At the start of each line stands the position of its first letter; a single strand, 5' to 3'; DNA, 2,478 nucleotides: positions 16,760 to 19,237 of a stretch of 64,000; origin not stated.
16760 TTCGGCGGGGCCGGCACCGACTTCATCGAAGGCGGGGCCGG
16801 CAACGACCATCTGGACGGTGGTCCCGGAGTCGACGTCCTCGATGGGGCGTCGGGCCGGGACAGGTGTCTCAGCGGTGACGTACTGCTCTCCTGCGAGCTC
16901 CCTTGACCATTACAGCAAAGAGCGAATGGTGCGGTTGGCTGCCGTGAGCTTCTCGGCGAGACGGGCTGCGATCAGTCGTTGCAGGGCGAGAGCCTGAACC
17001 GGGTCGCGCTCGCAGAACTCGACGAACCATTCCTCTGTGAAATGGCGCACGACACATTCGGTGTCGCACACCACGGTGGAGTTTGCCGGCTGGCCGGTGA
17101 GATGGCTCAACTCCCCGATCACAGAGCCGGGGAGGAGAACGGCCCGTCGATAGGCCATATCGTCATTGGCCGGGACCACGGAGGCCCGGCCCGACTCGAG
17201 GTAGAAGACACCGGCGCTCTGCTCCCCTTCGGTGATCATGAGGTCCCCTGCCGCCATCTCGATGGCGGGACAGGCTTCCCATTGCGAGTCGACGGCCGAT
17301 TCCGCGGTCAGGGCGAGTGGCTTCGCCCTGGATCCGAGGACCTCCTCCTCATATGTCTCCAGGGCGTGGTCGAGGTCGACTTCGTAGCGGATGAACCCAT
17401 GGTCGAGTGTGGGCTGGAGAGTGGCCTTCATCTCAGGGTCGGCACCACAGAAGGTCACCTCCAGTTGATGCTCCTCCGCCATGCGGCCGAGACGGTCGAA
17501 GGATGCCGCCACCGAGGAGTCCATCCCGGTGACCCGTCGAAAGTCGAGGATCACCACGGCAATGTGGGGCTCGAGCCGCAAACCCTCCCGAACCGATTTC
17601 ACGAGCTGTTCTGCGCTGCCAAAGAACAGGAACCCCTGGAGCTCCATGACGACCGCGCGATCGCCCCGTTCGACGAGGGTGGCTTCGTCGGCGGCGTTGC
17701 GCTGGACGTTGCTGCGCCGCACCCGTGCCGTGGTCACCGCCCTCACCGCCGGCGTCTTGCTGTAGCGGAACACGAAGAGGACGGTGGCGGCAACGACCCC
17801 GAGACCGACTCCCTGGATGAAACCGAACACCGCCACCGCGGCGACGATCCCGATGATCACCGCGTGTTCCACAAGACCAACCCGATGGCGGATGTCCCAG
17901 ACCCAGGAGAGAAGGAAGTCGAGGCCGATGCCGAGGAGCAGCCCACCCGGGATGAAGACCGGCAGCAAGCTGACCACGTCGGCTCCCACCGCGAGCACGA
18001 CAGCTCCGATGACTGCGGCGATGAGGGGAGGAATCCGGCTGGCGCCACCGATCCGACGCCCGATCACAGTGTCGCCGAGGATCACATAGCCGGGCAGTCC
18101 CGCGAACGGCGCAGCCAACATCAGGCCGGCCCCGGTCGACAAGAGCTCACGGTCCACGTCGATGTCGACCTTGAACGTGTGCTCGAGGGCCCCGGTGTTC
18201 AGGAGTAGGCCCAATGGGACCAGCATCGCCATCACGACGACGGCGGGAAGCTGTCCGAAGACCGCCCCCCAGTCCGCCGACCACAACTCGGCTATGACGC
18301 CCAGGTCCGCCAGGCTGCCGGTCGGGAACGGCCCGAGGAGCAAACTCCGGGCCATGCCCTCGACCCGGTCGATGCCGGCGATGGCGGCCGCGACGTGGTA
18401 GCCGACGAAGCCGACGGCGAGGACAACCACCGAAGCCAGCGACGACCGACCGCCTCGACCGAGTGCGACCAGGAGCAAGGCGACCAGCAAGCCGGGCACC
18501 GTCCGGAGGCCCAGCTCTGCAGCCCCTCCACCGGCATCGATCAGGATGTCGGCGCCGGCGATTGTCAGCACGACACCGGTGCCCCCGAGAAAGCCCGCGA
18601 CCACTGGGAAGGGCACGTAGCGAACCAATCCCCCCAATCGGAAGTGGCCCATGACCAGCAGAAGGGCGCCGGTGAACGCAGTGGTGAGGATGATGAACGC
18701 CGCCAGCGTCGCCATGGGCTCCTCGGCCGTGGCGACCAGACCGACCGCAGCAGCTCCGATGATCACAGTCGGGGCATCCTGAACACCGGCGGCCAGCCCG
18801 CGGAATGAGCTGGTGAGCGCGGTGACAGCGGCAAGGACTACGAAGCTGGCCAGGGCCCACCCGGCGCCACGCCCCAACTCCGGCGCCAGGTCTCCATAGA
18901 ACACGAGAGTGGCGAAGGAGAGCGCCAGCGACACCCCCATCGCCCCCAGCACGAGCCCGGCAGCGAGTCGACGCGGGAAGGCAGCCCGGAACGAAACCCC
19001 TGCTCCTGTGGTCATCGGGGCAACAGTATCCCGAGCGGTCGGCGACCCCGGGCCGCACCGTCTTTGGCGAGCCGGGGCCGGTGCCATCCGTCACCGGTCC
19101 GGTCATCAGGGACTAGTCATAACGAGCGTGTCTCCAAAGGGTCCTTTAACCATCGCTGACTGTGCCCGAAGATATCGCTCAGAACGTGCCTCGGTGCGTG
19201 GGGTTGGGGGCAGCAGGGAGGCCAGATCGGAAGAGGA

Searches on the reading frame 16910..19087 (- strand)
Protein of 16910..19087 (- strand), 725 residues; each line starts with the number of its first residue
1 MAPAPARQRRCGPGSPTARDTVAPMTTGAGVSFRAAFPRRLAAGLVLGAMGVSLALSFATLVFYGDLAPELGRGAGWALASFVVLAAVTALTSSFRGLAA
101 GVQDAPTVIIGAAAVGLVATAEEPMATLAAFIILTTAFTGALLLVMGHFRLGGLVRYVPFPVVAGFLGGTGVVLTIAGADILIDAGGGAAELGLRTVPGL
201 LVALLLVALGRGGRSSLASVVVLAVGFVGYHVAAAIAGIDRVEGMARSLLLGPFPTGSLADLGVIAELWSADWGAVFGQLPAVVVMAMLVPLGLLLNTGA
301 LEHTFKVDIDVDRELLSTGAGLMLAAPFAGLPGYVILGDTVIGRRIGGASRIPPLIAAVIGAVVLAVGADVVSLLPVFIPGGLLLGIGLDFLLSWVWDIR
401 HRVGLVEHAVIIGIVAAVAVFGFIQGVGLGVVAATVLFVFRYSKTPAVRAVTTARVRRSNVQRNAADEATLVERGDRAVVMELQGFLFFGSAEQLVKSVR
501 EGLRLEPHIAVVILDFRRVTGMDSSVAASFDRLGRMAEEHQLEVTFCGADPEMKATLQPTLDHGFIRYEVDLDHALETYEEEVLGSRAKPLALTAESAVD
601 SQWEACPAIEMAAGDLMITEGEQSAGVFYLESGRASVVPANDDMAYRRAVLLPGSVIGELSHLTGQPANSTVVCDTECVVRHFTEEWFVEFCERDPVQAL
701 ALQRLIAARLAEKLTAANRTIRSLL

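Call 12: search_protein_families(library=pfam, proteins=[window:16910-19087:-], max_evalue=0.001)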
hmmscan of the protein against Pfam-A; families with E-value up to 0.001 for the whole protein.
window:16910-19087:- (725 aa): 4 families
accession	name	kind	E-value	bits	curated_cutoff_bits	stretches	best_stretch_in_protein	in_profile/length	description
PF00916.26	Sulfate_transp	-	5.2e-18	65.4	23.2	2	41-178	5-130/380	Sulfate permease family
PF00027.35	cNMP_binding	-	1.4e-11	44.7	27.5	1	610-695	3-89/89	Cyclic nucleotide-binding domain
PF01740.26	STAS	-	1.5e-11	44.4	22.6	1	473-558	5-89/106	STAS domain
PF13466.11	STAS_2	-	0.00088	19.9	29.2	0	485-558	5-75/80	STAS domain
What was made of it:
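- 16910..19087 (-): Convergent neighbour: SulP transporter with STAS and cyclic-nucleotide-binding domains; its end is 3 nt from the giant gene's stop. Call 12.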
